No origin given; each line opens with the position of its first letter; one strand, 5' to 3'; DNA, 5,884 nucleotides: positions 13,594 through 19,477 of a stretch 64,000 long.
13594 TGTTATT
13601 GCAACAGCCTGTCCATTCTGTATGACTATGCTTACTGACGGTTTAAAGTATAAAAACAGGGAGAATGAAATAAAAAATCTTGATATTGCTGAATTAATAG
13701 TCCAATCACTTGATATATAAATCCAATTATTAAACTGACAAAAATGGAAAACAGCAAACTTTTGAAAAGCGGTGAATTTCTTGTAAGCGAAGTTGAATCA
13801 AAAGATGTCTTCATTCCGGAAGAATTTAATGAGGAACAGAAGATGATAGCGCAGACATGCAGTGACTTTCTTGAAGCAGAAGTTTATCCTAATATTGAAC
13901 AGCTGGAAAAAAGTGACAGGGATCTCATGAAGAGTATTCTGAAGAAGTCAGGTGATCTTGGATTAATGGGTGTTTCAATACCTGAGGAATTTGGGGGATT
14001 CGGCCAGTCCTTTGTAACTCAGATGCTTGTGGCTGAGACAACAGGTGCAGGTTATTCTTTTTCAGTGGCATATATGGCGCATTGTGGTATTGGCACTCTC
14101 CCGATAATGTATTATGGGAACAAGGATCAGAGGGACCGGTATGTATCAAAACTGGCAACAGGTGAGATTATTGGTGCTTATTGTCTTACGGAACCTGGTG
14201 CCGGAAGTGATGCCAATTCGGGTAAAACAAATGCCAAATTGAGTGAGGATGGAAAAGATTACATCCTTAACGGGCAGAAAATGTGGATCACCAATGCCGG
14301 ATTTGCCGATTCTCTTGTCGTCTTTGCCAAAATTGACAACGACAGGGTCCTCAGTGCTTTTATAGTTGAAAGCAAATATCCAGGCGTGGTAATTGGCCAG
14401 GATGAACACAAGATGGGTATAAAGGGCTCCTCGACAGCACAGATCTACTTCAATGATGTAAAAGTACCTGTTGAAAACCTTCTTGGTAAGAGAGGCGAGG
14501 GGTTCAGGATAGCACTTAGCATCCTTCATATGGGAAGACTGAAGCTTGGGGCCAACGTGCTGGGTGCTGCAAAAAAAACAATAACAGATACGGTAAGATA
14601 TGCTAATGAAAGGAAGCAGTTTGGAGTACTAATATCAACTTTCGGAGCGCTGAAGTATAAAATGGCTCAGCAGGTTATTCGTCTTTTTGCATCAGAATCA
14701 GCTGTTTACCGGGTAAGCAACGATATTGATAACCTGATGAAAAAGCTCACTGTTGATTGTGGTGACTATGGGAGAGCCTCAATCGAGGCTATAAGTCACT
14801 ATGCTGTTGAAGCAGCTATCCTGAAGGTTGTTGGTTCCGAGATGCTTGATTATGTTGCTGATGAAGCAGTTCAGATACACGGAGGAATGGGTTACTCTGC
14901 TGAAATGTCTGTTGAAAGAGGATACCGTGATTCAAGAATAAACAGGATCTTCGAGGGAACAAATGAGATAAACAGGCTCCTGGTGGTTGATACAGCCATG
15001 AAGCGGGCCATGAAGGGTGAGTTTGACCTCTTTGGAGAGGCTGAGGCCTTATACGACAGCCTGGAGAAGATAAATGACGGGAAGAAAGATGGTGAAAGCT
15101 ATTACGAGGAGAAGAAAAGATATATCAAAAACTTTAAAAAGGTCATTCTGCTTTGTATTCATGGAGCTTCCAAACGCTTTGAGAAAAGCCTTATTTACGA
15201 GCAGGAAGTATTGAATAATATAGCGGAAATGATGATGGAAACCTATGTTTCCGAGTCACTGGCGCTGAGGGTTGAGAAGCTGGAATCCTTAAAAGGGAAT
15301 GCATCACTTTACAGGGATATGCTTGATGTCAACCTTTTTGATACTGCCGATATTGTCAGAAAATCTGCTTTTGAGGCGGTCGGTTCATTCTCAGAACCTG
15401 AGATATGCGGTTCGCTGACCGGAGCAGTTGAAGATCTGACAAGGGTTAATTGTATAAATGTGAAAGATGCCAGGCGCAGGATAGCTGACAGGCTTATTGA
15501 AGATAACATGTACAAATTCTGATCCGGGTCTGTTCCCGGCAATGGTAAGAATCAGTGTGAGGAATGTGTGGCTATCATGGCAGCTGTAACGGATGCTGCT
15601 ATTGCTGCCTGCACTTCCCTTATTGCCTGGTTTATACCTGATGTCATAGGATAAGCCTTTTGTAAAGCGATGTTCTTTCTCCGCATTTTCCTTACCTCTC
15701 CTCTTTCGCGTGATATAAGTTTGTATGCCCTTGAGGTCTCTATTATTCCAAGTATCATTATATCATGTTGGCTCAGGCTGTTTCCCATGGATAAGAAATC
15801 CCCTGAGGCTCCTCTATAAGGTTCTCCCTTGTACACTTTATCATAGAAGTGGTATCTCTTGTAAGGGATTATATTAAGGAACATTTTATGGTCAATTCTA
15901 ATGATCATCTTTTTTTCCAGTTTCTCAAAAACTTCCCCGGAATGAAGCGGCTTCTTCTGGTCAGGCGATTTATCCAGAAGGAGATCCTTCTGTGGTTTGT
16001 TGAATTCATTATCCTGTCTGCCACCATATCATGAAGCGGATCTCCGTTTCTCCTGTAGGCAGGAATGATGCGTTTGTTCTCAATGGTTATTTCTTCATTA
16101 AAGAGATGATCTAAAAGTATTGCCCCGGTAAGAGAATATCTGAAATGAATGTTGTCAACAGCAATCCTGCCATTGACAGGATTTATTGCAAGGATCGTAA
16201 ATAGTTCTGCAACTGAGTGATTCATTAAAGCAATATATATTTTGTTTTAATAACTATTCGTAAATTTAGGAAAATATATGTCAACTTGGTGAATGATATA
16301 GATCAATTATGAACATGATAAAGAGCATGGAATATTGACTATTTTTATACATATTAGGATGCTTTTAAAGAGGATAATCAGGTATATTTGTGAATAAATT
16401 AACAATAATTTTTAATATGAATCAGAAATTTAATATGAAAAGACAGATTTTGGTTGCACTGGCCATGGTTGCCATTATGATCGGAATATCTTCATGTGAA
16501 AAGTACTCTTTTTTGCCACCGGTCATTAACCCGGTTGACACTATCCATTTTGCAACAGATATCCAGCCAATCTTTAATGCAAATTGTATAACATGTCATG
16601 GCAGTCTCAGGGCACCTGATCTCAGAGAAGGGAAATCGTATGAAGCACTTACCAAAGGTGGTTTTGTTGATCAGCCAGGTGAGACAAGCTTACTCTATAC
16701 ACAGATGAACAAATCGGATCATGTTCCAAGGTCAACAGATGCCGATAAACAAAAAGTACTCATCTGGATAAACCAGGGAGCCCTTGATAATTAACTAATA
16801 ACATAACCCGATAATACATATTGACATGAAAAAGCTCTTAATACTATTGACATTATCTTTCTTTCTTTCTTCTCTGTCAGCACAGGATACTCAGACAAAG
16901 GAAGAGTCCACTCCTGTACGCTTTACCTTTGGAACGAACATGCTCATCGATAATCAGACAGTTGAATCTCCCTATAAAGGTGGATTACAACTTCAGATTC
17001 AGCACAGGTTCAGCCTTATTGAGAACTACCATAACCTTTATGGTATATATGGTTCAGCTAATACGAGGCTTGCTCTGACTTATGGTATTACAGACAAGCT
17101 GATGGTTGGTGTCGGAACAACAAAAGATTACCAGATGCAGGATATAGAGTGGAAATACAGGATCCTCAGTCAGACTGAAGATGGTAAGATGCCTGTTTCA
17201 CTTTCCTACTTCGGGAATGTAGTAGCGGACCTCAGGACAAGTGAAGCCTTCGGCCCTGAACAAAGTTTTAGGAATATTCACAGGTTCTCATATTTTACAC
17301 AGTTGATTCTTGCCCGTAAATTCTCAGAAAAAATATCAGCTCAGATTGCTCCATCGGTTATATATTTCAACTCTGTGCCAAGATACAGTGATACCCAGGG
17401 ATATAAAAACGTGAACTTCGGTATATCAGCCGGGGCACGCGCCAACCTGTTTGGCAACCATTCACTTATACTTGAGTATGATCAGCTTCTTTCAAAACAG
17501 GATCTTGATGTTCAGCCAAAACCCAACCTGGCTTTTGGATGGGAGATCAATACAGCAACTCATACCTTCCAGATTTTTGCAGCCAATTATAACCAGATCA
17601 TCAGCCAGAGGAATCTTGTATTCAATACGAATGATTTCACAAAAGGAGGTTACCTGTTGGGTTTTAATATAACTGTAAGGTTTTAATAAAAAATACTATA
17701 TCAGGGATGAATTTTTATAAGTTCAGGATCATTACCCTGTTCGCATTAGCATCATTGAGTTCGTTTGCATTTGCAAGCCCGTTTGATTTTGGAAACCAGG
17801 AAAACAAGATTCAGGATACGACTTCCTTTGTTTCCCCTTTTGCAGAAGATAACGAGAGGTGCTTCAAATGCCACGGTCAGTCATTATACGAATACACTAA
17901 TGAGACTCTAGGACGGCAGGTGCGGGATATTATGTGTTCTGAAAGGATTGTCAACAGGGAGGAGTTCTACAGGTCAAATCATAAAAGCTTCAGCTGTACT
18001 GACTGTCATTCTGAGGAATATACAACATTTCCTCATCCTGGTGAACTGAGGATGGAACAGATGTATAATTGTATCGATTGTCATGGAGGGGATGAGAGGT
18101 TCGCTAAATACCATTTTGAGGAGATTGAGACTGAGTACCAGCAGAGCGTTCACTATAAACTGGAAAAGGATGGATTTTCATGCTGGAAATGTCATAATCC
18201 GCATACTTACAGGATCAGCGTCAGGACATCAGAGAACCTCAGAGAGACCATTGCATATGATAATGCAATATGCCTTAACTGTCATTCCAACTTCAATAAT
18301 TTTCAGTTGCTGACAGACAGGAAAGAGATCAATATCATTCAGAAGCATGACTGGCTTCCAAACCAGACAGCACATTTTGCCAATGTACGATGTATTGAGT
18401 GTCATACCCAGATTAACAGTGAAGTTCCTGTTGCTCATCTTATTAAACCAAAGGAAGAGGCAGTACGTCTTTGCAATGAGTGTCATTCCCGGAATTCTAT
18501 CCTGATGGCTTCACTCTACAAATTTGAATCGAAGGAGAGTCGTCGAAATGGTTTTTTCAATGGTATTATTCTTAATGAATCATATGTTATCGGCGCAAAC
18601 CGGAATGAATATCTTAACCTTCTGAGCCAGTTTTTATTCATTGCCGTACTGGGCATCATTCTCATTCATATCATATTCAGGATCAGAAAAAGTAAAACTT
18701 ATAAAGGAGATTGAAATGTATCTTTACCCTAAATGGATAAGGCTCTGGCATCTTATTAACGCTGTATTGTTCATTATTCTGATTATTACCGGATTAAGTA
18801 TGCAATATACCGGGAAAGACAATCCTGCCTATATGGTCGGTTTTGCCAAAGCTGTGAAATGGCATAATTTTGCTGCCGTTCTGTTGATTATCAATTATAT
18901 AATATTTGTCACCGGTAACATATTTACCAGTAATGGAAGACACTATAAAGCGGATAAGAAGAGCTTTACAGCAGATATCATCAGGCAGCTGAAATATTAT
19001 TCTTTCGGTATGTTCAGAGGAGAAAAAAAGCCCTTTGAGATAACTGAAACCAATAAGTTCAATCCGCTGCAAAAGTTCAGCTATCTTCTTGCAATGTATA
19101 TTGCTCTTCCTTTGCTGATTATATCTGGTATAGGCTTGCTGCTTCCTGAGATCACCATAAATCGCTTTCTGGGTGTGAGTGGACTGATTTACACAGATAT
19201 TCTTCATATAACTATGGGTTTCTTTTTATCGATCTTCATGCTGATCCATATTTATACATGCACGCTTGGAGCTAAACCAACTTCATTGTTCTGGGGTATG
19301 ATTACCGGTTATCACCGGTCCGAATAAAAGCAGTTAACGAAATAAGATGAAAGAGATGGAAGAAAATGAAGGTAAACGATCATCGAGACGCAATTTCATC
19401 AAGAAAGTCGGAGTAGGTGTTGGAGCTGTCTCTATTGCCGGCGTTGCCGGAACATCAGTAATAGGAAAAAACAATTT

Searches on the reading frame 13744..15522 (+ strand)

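Call 37: search_protein_families(library=pfam, proteins=[window:13744-15522:+], max_evalue=0.00001)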
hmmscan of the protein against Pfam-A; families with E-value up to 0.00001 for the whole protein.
window:13744-15522:+ (592 aa): 6 families
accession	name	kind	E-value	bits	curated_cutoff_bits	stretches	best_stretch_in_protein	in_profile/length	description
PF00441.29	Acyl-CoA_dh_1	-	1.1e-36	126.7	22.4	1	251-416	1-147/150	Acyl-CoA dehydrogenase, C-terminal domain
PF02771.21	Acyl-CoA_dh_N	-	1.9e-28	99.5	22.9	1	29-141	1-113/113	Acyl-CoA dehydrogenase, N-terminal domain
PF02770.24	Acyl-CoA_dh_M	-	1.6e-25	89.6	33.3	1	145-239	1-97/97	Acyl-CoA dehydrogenase, middle domain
PF21263.2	Acyl-CoA-dh_C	-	8.5e-16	58.5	27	1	463-551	1-83/96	Acyl-CoA dehydrogenase, C-terminal domain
PF08028.16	Acyl-CoA_dh_2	-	4.3e-10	40.4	22.7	1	268-407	3-133/134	Acyl-CoA dehydrogenase, C-terminal domain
PF22924.1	ACOX_C_alpha1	-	7.6e-10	39.3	27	1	261-409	4-159/169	Acyl-CoA oxidase, C-alpha1 domain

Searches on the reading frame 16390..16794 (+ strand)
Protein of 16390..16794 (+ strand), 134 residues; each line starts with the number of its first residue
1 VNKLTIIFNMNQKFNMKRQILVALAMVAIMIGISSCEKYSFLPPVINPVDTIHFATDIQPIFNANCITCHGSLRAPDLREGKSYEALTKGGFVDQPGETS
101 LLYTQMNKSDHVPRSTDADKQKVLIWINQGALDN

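Call 3: search_protein_families(library=pfam, proteins=[window:16390-16794:+], max_evalue=0.01)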
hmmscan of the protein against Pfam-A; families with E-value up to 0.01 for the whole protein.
window:16390-16794:+ (134 aa): 2 families
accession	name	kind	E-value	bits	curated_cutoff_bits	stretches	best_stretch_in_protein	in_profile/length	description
PF13442.11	Cytochrome_CBB3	-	0.0025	18.5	27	1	56-81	4-29/68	Cytochrome C oxidase, cbb3-type, subunit III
PF22297.1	PccH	-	0.0061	17.1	24.4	1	54-79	2-26/133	PccH Cytochrome c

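Call 4: search_protein_families(library=ncbifam, proteins=[window:16390-16794:+], max_evalue=0.01)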
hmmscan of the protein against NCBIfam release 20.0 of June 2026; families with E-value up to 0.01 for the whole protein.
window:16390-16794:+ (134 aa): 2 families
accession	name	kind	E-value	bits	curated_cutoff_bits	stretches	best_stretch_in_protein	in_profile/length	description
NF052339.1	hydrazine_alpha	equivalog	9.1e-05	20.5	800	1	49-83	665-699/804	hydrazine synthase subunit alpha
NF047812.1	LIC11213_lipo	equivalog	0.00036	20.7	100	1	58-131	44-116/118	LIC11213 family lipoprotein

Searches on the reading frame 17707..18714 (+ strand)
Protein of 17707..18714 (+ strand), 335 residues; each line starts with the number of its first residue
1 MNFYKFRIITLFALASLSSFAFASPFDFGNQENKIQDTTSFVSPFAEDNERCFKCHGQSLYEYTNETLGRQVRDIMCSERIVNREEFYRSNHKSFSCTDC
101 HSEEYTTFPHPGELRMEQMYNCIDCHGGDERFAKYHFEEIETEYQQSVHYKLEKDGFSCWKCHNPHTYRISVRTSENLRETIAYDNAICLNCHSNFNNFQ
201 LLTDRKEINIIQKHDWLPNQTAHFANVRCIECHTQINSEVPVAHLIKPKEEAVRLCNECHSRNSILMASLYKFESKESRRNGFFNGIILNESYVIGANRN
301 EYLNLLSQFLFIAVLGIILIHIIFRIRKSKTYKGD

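Call 3: search_protein_families(library=pfam, proteins=[window:17707-18714:+], max_evalue=0.01)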
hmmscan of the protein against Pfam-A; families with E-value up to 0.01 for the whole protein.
window:17707-18714:+ (335 aa): 6 families
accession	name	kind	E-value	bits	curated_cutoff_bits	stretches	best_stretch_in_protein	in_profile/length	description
PF14522.11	Cytochrome_C7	-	3.6e-15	56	24.8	3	92-133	8-55/67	Cytochrome c7 and related cytochrome c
PF14537.11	Cytochrom_c3_2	-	5.4e-12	46.4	25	2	92-168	4-69/79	Cytochrome c3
PF09699.15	Paired_CXXCH_1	-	3.2e-11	43.2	20.6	2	156-196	7-39/41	Doubled CXXCH motif (Paired_CXXCH_1)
PF22113.1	Mtrc-MtrF_II-IV_dom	-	3.3e-08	33.7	30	1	96-263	8-166/176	Outer membrane cytochrome MtrC/MtrF-like, domains II/IV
PF02085.21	Cytochrom_CIII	-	4.9e-05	24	22.9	1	86-168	22-87/101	Class III cytochrome C family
PF22678.1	Cytochrom_c_NrfB-like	-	5.4e-05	24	27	0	122-208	1-83/89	Cytochrome c-type protein NrfB-like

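Call 4: search_protein_families(library=ncbifam, proteins=[window:17707-18714:+], max_evalue=0.01)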
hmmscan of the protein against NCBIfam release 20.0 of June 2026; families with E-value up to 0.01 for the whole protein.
window:17707-18714:+ (335 aa): 6 families
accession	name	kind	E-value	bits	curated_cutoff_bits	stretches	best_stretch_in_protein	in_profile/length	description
TIGR03508.1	decahem_SO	subfamily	9.7e-12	44.9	192.2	2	38-129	59-153/258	DmsE family decaheme c-type cytochrome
TIGR04257.1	nanowire_3heme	domain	5.2e-08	32.9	40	1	85-133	13-65/75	c(7)-type cytochrome triheme domain-containing protein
NF008659.0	PRK11659.1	equivalog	8.1e-07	28.9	184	1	116-263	43-170/188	cytochrome c nitrite reductase pentaheme subunit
TIGR01905.1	paired_CXXCH_1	subfamily_domain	1.7e-06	27.8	25.2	0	96-130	8-40/41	doubled CXXCH domain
TIGR03153.1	cytochr_NrfH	equivalog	3e-05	24.1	134.2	0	89-152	23-84/138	cytochrome c nitrite reductase small subunit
TIGR03146.1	cyt_nit_nrfB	equivalog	4.1e-05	23.9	166.6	0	180-262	78-143/145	cytochrome c nitrite reductase pentaheme subunit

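Call 38: search_solved_structures(query=window:17707-18714:+, max_evalue=0.01)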
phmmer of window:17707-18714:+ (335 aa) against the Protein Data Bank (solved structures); distinct sequences matched with E-value up to 0.01: 2.
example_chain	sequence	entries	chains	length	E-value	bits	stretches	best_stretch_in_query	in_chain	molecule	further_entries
28pb_A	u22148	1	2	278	0.00025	23.6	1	81-244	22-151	Cytochrome c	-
6i5b_A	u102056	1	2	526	0.0009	21.8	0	156-206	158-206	Uncharacterized protein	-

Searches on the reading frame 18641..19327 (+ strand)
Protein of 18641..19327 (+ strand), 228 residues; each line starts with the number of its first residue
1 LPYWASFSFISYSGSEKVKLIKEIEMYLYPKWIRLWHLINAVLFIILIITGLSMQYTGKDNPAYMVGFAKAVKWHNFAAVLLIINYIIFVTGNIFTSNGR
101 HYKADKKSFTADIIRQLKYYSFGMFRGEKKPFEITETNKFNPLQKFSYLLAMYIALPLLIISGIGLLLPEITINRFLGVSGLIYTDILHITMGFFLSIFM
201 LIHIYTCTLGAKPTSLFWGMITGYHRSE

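Call 3: search_protein_families(library=pfam, proteins=[window:18641-19327:+], max_evalue=0.01)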
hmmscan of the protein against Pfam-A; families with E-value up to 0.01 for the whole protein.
window:18641-19327:+ (228 aa): 2 families
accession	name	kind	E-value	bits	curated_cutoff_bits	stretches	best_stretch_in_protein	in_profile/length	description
PF01292.26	Ni_hydr_CYTB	-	7.9e-23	81.6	30.1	1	29-223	2-179/179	Prokaryotic cytochrome b561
PF14358.11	DUF4405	-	0.00071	20.5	26.7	0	150-205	4-63/66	Domain of unknown function (DUF4405)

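Call 4: search_protein_families(library=ncbifam, proteins=[window:18641-19327:+], max_evalue=0.01)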
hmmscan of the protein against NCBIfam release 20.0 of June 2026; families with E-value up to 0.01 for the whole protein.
window:18641-19327:+ (228 aa): 3 families
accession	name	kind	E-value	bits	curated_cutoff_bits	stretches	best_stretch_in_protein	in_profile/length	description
NF011582.1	PRK15006.1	equivalog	6.3e-53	179.9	204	1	12-226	42-247/248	thiosulfate reductase cytochrome B subunit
TIGR01583.1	formate-DH-gamm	equivalog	8e-13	48.8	115.85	1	30-226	6-186/204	formate dehydrogenase subunit gamma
TIGR02125.1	CytB-hydogenase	equivalog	9.5e-11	41.6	121.5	1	28-225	2-208/212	Ni/Fe-hydrogenase, b-type cytochrome subunit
